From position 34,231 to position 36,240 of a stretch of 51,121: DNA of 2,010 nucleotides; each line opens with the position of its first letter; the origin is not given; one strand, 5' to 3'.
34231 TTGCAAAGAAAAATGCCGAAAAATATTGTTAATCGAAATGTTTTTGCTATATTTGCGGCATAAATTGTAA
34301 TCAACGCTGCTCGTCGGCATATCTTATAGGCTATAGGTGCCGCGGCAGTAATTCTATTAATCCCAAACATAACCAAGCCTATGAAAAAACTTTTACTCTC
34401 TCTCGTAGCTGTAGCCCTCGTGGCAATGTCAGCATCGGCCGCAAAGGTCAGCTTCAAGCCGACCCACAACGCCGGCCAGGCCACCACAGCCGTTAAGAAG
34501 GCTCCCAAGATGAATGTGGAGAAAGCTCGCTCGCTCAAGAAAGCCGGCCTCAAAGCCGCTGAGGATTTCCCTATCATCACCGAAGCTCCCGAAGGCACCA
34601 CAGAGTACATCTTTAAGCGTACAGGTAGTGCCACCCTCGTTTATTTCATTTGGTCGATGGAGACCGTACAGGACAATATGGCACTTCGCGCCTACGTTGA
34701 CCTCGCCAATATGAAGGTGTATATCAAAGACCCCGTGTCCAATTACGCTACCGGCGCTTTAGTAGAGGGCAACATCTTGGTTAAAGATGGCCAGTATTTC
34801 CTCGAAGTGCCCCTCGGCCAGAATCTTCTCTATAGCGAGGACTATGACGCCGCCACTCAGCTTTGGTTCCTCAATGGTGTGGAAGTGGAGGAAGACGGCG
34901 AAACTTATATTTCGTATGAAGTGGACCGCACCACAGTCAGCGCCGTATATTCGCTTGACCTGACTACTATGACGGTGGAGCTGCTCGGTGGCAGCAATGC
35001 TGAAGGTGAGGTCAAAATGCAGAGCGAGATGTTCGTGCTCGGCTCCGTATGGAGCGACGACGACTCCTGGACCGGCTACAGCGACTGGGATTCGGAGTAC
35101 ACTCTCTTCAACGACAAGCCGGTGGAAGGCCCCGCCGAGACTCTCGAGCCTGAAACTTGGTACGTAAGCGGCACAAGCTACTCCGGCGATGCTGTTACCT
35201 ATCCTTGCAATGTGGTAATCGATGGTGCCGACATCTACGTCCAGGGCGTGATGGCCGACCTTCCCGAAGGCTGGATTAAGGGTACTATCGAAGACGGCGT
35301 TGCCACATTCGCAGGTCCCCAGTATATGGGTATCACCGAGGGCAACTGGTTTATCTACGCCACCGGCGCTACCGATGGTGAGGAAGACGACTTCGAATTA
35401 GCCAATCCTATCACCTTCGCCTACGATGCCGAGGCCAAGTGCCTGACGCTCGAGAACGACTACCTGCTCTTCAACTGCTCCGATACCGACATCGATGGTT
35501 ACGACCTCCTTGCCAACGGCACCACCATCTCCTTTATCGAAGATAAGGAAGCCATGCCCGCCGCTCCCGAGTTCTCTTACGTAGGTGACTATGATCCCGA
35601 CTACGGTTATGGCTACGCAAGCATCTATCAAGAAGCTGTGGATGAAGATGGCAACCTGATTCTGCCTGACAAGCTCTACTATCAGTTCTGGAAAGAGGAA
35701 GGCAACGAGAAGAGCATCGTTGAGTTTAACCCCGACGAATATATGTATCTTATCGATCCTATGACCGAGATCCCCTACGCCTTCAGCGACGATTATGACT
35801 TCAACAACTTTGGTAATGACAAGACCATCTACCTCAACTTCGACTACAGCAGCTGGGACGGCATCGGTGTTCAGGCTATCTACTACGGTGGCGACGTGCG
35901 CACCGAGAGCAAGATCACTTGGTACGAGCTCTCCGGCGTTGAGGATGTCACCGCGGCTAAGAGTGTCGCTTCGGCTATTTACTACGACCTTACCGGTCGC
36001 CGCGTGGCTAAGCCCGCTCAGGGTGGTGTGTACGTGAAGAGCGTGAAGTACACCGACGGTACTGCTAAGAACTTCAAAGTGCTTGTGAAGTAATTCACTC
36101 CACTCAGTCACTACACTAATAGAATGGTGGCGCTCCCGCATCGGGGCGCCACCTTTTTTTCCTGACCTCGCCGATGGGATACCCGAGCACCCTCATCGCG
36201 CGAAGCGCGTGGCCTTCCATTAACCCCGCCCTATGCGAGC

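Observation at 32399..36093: Paralogous secreted proteins with swapped C-terminal address tags: dockerin-like (G) versus T9SS sorting domain (H)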

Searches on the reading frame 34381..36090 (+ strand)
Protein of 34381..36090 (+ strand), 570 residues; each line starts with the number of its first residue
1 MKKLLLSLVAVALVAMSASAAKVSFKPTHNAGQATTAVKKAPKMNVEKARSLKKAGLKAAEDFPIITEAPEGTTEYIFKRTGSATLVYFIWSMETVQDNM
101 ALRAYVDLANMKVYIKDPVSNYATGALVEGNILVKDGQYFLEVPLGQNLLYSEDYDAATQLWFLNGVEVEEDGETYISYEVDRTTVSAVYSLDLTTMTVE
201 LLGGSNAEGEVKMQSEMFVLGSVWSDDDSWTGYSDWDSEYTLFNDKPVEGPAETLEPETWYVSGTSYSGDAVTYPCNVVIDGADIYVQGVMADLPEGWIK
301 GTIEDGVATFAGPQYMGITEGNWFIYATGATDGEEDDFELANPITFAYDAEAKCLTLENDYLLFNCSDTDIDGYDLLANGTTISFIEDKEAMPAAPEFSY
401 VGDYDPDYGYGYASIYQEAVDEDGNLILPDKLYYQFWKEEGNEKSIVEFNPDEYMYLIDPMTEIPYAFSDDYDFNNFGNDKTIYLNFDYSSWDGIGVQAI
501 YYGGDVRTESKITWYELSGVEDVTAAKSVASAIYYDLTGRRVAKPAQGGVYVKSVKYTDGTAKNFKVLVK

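Call 4: search_protein_families(library=pfam, proteins=[window:34381-36090:+], max_evalue=1)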
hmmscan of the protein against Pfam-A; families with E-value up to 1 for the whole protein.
window:34381-36090:+ (570 aa): 0 families

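Call 5: search_protein_families(library=ncbifam, proteins=[window:34381-36090:+], max_evalue=1)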
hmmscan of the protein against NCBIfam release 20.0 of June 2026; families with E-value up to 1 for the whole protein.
window:34381-36090:+ (570 aa): 1 family
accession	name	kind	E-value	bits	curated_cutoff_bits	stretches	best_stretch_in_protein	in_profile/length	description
NF033554.9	floc_PepA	equivalog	0.029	14.2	80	1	3-57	3-58/261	flocculation-associated PEP-CTERM protein PepA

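Call 15: find_homologous_proteins(query=window:34381-36090:+)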
Query window:34381-36090:+ (570 aa): 29 proteins with E <= 0.001 among 8000 candidates.
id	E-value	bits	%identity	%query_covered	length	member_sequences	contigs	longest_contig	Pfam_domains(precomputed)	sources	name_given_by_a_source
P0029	0.0e+0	1286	100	100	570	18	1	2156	-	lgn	-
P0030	2.2e-220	751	60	100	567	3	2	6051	-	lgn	-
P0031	9.8e-64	234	32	50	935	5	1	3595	-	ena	-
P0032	4.4e-62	229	34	50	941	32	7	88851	-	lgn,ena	-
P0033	4.7e-61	225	34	46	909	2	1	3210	-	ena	-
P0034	1.7e-57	213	30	70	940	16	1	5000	-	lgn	-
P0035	4.1e-57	212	34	59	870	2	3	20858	-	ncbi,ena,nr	ncbi:MAG: hypothetical protein IKR25_01605 [Muribaculaceae bacterium]|nr:hypothetical protein [Murib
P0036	4.9e-55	205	30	70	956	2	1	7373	-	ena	-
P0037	1.0e-46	178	37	52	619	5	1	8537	-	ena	-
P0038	9.2e-46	175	37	52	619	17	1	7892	-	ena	-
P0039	1.7e-44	170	31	50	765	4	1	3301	-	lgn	-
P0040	1.8e-39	154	32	71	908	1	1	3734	-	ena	-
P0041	7.2e-39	152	29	58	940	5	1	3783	-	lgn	-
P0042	3.8e-38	149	31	62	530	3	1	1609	-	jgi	jgi:hypothetical protein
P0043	5.0e-35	139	34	51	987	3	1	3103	-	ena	-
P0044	4.6e-30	123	28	96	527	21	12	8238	-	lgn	-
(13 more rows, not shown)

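Call 45: predict_structure(alignment_id=A2)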
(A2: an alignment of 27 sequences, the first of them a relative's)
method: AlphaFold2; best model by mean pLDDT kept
length: 570 residues; sequences in the alignment: 27
mean_pLDDT: 84.8   pTM: 0.75
mean pLDDT of the five models: 84.8, 83.6, 83.1, 82.2, 82.1
residues with pLDDT >= 90: 366; 70-90: 129; 50-70: 9; < 50: 66
segments of 3 or more residues with pLDDT < 50: 1-57, 519-526
pLDDT, mean of each block of 10 residues (from residue 1): 35 29 25 29 35 40 83 96 87 88 96 96 94 95 96 85 94 84 97 94 96 96 92 96 95 86 87 92 96 95 98 93 94 80 95 95 93 90 95 95 88 93 93 96 95 91 94 87 92 95 97 80 50 89 86 86 85
secondary structure, 60 per line:
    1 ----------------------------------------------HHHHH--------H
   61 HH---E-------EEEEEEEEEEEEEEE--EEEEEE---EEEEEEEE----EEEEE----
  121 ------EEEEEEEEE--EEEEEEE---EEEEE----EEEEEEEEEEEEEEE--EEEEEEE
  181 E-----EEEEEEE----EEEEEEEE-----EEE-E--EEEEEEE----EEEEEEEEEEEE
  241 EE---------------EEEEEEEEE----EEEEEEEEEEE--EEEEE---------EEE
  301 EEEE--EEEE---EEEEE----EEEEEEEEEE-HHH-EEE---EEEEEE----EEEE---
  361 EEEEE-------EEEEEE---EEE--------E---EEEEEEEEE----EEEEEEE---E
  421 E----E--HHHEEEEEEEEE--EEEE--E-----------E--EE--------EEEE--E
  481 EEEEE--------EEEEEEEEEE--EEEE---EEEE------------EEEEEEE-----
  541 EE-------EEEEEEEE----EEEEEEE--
elements in order: H47-51 E74-88 E91-96 E100-107 E112-116 E127-135 E138-144 E148-152 E157-171 E174-181 E187-193 E198-205 E211-213 E218-224 E229-242 E258-266 E271-281 E284-288 E298-304 E307-310 E314-318 E323-332 E338-340 E344-349 E354-357 E361-365 E373-378 E382-384 E397-405 E410-416 E432-440 E443-446 E474-477 E480-485 E494-503 E506-509 E513-516 E529-535 E550-557 E562-568

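Call 48: fold_search(model_id=the predicted structure, library=pdb)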
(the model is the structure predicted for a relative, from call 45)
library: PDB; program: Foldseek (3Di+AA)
matches with E <= 10: 1147; with E <= 0.001: 5
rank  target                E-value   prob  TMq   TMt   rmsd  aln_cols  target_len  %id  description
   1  8dh8_A                7.9e-05  0.96  0.18  0.15  42.3       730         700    8  Leptin-bound leptin receptor complex-full ECD (released 2023-04-19)
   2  8u16_B                1.3e-04  0.41  0.09  0.08  25.0       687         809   10  The ternary complex structure of DDB1-CRBN-SALL4(ZF1,2)-short bound to Pomalidomide (released 2023-12-27)
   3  8dh9_B                1.5e-04  0.85  0.12  0.13  27.3       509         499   11  Leptin-bound leptin receptor complex-D3-D7 (released 2023-04-19)
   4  8dh9_A                2.0e-04  0.90  0.16  0.18  31.0       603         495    9  Leptin-bound leptin receptor complex-D3-D7 (released 2023-04-19)
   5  8dey_B                5.3e-04  0.21  0.08  0.06  24.9       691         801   10  Ternary complex structure of Cereblon-DDB1 bound to IKZF2(ZF2,3) and the molecular glue DKY709 (released 2023-03-08)
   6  9n3u_A                1.2e-03  0.44  0.12  0.11  23.4       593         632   11  Structure of glyoxal oxidase from Fusarium graminearum at 1.28 Angstroms resolution (released 2026-02-04)
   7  8qy4_C                1.8e-03  0.80  0.16  0.16  28.6       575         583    8  Structure of interleukin 11 (gp130 P496L mutant). (released 2024-02-21)
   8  9hpi_A                1.8e-03  0.25  0.11  0.09  23.2       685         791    9  Cryo-EM structure of DDB1dB-CRBN-MRT-0031619, conformation 1 (released 2025-12-03)
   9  8qy6_A                3.9e-03  0.66  0.16  0.16  28.3       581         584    8  Structure of interleukin 6 (gp130 P496L mutant). (released 2024-02-21)
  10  8v2b_B                4.0e-03  0.63  0.16  0.15  31.4       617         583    9  Cryo-EM structure of mouse type II OSM receptor complex: model for full extracellular assembly (released 2024-11-20)
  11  8qy5_A                6.1e-03  0.57  0.16  0.16  34.7       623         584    8  Structure of interleukin 6. (released 2024-02-21)
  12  8g46_A                6.1e-03  0.18  0.11  0.09  23.2       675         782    8  Cryo-EM structure of DDB1deltaB-DDA1-DCAF16-BRD4(BD2)-MMH2 (released 2023-03-08)
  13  8v29_B                6.7e-03  0.60  0.16  0.16  30.1       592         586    7  Cryo-EM structure of human type I OSM receptor complex: model for full extracellular assembly (released 2024-11-20)
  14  8odz_C                7.7e-03  0.51  0.15  0.17  32.1       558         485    8  Cryo-EM structure of a pre-dimerized murine IL-12 complete extracellular signaling complex (Class 1). (released 2024-02-07)
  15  4igb_C                9.3e-03  0.16  0.10  0.12  23.7       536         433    7  Crystal structure of the N-terminal domain of the Streptococcus gordonii adhesin Sgo0707 (released 2013-06-05)
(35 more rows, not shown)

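Call 51: search_solved_structures(query=A2, max_evalue=1, show_alignments=2)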
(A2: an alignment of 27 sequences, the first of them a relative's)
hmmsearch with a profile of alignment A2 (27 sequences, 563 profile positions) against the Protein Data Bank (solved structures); distinct sequences matched with E-value up to 1: 2.
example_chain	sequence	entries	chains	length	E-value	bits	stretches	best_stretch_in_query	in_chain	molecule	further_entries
5hfs_A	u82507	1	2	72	0.099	14.7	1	515-563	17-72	Gingipain R2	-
7pq4_A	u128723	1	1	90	0.18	13.8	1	515-563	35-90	Arginine-specific cysteine proteinase (Arg-gingipain)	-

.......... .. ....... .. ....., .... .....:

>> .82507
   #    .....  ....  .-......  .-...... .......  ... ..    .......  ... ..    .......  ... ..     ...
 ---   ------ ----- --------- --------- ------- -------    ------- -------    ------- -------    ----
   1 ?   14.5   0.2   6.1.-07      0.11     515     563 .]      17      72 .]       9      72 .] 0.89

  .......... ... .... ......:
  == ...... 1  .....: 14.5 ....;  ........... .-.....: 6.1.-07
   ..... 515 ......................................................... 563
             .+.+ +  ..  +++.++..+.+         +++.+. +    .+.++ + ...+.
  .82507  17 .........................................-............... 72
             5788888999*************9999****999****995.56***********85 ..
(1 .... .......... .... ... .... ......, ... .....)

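Call 57: find_related_loci(query=A4, collection=genome_contigs, flank=10000)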
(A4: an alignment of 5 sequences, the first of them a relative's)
Query A4 (570 aa) in genome_contigs; peptide patterns used: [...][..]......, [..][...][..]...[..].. (x = any residue, [..] = any of these).
118 stretches matched a pattern; 18 encode a relative of the query (tblastn E <= 1e-3); 17 distinct loci.
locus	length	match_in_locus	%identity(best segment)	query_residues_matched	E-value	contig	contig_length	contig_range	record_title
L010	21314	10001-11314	33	1-365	5e-42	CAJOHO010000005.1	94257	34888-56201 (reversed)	uncultured Bacteroidaceae bacterium isolate Red_deer_4_mag_139 genome assembly, contig: scaffold_395, whole genome shotg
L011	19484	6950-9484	33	225-521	5e-34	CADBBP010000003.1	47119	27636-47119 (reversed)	MAG: uncultured Prevotellaceae bacterium isolate RUG13814 genome assembly, contig: RUG13814_asm_3, whole genome shotgun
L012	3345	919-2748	28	1-568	4e-30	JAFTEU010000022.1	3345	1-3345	MAG: Muribaculaceae bacterium isolate RGIG3753 Roe_deer_Abomasum-1__c50349, whole genome shotgun sequence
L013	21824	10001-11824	27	1-568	4e-28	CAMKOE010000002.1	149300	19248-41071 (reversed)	MAG: uncultured Porphyromonadaceae bacterium isolate SRR12081294_bin.57_metaWRAP_v1.3_MAG genome assembly, contig: ERZ12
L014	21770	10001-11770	26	23-568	1e-27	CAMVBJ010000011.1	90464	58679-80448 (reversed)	MAG TPA_asm: uncultured Prevotellaceae bacterium isolate SRR8387716_bin.1_metaWRAP_v1.3_MAG genome assembly, contig: ERZ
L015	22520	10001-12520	33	248-548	1e-27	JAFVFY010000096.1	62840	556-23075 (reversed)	MAG: Prevotella sp. isolate RGIG5135 Sheep_Abomasum-1__c72434, whole genome shotgun sequence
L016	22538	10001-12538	26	1-568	1e-24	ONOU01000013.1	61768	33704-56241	uncultured Prevotellaceae bacterium isolate RUG497 genome assembly, contig: scaffold_295, whole genome shotgun sequence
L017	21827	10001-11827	26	1-568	3e-24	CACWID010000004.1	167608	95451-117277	MAG: uncultured Bacteroidales bacterium isolate RUG10614 genome assembly, contig: RUG10614_asm_4, whole genome shotgun s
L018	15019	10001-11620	26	23-514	2e-24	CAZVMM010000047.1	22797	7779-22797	MAG TPA_asm: uncultured Muribaculaceae bacterium isolate binchicken_co353_307 genome assembly, contig: NODE_4252_length_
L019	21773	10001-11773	26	23-568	3e-24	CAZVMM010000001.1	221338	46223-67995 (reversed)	MAG TPA_asm: uncultured Muribaculaceae bacterium isolate binchicken_co353_307 genome assembly, contig: NODE_19_length_22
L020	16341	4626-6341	27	1-570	5e-31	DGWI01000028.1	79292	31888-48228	MAG TPA_asm: Porphyromonadaceae bacterium UBA4262 UBA4262_contig_6973, whole genome shotgun sequence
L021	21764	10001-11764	27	32-556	9e-22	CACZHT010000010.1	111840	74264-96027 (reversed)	MAG: uncultured Bacteroidales bacterium isolate RUG12632 genome assembly, contig: RUG12632_asm_10, whole genome shotgun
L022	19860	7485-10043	29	248-556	8e-26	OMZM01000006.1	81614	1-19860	uncultured Prevotella sp. isolate RUG106 genome assembly, contig: scaffold_323, whole genome shotgun sequence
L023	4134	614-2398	23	32-553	3e-10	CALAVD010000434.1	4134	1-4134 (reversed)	MAG TPA_asm: uncultured Prevotellaceae bacterium isolate ERR1278074_bin.77_CONCOCT_v1.1_MAG genome assembly, contig: ERZ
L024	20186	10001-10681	28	65-306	3e-7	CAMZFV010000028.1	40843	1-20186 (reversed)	MAG TPA_asm: uncultured Prevotellaceae bacterium isolate SRR10912537_bin.37_metaWRAP_v1.3_MAG genome assembly, contig: E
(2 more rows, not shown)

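Call 58: search_protein_representatives(alignment_id=A2)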
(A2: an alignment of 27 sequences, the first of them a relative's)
Query: 27 sequences, 563 profile positions. Proteins with E-value up to 0.001 (for the whole library): 6117; up to 1e-10: 2890; up to 1e-30: 2190. The best 150 are listed.
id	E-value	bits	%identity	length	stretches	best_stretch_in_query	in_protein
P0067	6.4e-283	956.2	-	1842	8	233-562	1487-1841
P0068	1.5e-258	875.8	-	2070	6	229-561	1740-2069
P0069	9.3e-237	803.8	-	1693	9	62-228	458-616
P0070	6.5e-223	758.1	-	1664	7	231-562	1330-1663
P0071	9.2e-220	747.7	-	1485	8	1-230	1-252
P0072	1.6e-218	743.6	-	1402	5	231-549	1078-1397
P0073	2.4e-217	739.7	-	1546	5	230-562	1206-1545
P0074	2.1e-207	706.9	-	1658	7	175-549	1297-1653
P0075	1.9e-206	703.7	-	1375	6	239-549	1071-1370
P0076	3.6e-201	686.3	-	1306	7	61-226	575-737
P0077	5.0e-199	679.3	-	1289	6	233-562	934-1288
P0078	6.7e-199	678.8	-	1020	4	233-549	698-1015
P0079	1.2e-195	668.1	-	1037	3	1-514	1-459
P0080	2.8e-193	660.2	-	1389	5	231-562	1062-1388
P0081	7.4e-193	658.9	-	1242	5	233-549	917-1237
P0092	1.5e-182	624.9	-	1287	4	1-385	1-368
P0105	4.1e-173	593.7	-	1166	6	1-246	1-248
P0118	5.1e-166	570.3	-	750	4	11-232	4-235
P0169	2.0e-142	492.4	-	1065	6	229-522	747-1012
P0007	5.8e-129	447.9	-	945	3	1-509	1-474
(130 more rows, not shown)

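Call 62: find_encoding_contigs(protein=P0069, flank=10000, max_places=3)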
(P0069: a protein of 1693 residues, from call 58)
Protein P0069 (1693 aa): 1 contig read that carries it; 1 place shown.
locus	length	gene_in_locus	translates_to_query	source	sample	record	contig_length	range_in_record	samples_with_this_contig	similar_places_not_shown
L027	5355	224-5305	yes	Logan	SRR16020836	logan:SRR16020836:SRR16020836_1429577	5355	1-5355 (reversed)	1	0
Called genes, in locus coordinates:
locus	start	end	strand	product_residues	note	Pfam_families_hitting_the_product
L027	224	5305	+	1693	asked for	PF00404:Dockerin_1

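Call 63: find_encoding_contigs(protein=P0118, flank=10000, max_places=3)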
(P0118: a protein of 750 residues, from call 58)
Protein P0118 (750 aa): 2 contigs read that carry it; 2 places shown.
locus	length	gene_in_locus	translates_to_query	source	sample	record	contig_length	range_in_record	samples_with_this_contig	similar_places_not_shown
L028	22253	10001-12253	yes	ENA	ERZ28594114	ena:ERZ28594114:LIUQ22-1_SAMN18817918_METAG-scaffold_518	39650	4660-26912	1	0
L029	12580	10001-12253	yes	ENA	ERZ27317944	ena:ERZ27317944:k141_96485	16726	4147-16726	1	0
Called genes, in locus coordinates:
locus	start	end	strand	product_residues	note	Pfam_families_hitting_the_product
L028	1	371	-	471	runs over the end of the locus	PF04055:Radical_SAM, PF06968:BATS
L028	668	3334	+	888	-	PF19838:LptD_2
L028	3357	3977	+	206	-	PF05708:Peptidase_C92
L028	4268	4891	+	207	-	PF01810:LysE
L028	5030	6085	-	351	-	PF00871:Acetate_kinase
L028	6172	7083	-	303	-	PF01515:PTA_PTB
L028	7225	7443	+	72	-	PF02416:TatA_B_E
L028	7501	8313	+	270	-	PF00902:TatC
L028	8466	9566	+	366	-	PF00041:fn3 (weak), PF00404:Dockerin_1 (weak)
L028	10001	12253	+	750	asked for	-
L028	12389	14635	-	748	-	PF00999:Na_H_Exchanger, PF02080:TrkA_C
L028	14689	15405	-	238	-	PF02308:MgtC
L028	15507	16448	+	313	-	PF03372:Exo_endo_phos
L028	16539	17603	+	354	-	PF01368:DHH, PF02272:DHHA1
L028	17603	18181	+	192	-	PF16109:DUF4827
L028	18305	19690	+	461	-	PF02878:PGM_PMM_I, PF02879:PGM_PMM_II, PF02880:PGM_PMM_III, PF00408:PGM_PMM_IV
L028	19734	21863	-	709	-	PF17678:Glyco_hydro_92N, PF07971:Glyco_hydro_92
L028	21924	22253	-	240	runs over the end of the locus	PF11750:DUF3307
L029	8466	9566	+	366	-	PF00041:fn3 (weak), PF00404:Dockerin_1 (weak)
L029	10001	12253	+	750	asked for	-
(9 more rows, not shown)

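Call 80: find_encoding_contigs(protein=P0169, flank=10000, max_places=2)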
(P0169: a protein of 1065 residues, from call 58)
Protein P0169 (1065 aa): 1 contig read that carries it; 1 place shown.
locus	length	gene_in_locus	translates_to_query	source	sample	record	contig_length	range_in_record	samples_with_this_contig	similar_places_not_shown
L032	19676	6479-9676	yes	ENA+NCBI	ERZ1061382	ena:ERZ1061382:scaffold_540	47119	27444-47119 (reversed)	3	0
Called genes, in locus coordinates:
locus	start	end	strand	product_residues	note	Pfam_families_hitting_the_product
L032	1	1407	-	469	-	?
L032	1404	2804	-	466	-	PF13424:TPR_12 (weak)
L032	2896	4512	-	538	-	-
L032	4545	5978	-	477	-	PF03600:CitMHS, PF03605:DcuA_DcuB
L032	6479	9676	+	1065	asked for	PF00404:Dockerin_1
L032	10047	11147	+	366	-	PF12682:Flavodoxin_4, PF18050:Cyclophil_like2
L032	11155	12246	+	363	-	PF02627:CMD, PF07883:Cupin_2 (weak)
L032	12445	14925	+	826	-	PF18370:RGI_lyase, PF21348:RGL11_C, PF01839:FG-GAP (faint), PF21348:RGL11_C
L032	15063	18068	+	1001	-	-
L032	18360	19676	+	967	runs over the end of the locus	PF02469:Fasciclin (faint)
